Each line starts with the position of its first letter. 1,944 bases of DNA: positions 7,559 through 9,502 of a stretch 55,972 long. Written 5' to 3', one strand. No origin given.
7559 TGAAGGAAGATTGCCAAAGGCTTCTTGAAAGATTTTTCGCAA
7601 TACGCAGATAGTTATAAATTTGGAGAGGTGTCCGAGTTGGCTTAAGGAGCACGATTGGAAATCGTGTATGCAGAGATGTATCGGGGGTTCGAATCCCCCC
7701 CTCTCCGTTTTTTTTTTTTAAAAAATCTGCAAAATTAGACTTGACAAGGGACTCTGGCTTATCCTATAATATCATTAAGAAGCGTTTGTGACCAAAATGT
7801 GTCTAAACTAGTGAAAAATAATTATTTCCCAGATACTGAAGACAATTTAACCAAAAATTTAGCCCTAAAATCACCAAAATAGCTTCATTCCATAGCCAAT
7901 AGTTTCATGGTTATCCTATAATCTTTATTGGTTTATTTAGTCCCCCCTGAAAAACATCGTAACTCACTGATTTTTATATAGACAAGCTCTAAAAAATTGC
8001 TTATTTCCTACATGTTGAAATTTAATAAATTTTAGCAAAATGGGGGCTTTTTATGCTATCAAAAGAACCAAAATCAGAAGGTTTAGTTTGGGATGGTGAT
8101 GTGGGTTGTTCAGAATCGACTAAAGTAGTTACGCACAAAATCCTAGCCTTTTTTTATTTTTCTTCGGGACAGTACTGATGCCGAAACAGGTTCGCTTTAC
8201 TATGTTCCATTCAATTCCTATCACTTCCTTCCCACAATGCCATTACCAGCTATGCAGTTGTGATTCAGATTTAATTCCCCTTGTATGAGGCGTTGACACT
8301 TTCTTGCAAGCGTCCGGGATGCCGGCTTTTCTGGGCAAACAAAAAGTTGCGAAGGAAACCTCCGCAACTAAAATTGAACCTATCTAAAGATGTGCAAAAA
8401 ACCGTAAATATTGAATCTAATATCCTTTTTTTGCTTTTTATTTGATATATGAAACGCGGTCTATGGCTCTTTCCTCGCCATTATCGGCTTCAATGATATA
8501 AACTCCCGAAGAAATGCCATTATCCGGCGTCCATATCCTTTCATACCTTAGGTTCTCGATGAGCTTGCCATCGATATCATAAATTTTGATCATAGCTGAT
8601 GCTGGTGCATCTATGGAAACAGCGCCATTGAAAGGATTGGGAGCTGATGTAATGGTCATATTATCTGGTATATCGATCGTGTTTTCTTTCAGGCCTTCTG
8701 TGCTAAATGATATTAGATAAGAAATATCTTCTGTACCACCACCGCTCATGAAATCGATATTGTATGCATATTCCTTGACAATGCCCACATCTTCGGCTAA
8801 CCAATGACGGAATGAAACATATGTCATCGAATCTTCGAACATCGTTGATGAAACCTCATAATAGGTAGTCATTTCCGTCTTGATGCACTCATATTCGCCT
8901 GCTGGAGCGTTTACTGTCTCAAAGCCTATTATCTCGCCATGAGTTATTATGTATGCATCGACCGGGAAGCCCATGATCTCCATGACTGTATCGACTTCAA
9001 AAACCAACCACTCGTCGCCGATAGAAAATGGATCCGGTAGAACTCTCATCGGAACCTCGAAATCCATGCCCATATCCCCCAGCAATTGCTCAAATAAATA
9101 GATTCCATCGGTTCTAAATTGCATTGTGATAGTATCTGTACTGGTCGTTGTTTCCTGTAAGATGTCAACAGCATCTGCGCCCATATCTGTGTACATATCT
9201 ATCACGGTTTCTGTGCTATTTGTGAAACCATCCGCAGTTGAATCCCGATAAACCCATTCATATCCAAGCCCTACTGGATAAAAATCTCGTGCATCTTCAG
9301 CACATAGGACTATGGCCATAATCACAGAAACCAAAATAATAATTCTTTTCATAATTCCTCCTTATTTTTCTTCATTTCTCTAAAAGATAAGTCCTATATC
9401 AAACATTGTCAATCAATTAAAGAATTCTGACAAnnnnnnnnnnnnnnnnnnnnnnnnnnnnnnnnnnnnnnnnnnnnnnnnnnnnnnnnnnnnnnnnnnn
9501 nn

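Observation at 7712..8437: A 0.7-kb ORF-free region with a near-consensus promoter and a duplicated -10 context: candidate ncRNA locus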

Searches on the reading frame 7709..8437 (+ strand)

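Call 63: search_protein_families(library=pfam, proteins=[L087:1117-2436:-, L088:1155-2429:-], max_evalue=0.001)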
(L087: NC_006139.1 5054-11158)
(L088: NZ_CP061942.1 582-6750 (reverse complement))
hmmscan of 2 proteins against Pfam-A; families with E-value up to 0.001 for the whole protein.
L087:1117-2436:- (439 aa): 2 families
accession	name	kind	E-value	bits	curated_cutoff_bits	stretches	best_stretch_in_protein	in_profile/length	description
PF00078.32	RVT_1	-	1.8e-40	139.3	29.6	1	72-281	1-205/205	Reverse transcriptase (RNA-dependent DNA polymerase)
PF08388.16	GIIM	-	1.4e-21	76.7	23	1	295-370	3-78/80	Group II intron, maturase-specific domain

L088:1155-2429:- (424 aa): 2 families
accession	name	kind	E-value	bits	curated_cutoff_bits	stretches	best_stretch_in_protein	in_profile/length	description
PF00078.32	RVT_1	-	9.9e-43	146.7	29.6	1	71-280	1-205/205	Reverse transcriptase (RNA-dependent DNA polymerase)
PF08388.16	GIIM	-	3.9e-21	75.2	23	1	295-369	4-78/80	Group II intron, maturase-specific domain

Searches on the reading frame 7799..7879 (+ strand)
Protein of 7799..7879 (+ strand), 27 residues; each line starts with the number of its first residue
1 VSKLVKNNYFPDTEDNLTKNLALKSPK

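Call 20: search_protein_families(library=pfam, max_evalue=10, proteins=[window:7799-7879:+])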
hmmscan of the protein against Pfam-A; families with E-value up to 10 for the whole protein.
window:7799-7879:+ (27 aa): 1 family
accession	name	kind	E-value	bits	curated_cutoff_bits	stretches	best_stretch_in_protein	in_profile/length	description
PF22350.2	Int_EF-hand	-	0.12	13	29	1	7-22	7-20/37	Internalin, EF-hand domain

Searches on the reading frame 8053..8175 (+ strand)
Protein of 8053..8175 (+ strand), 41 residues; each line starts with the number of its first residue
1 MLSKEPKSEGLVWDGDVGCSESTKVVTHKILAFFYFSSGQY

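Call 20: search_protein_families(library=pfam, max_evalue=10, proteins=[window:8053-8175:+])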
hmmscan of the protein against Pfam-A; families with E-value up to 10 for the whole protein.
window:8053-8175:+ (41 aa): 0 families

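Call 24: search_protein_representatives(protein=window:8053-8175:+)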
Query: 41 residues. Proteins with E-value up to 0.001 (for the whole library): 4; up to 1e-10: 1; up to 1e-30: 0. The best 4 are listed.
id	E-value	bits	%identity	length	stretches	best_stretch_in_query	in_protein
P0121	1.0e-20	86.5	100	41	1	1-41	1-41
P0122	2.8e-05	39.3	56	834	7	5-19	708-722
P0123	4.9e-04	35.5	61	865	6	12-33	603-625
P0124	7.9e-04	34.8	47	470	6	14-30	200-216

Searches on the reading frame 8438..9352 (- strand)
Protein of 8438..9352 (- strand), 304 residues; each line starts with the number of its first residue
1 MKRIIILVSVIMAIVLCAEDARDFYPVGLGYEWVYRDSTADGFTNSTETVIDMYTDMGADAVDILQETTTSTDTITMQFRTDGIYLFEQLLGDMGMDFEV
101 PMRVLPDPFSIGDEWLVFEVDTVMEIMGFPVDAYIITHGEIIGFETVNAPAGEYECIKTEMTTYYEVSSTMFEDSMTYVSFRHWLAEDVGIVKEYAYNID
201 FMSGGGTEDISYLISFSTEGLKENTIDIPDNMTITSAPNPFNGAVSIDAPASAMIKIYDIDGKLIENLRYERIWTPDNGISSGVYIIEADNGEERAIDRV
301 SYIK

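Call 29: find_homologous_proteins(query=window:8438-9352:-, max_evalue=0.00001)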
Query window:8438-9352:- (304 aa): 1 proteins with E <= 0.00001 among 533 candidates.
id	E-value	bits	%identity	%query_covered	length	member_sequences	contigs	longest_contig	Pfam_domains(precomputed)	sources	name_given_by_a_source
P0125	1.9e-198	676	100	100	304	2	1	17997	PF18962.8,PF21347.3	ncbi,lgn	-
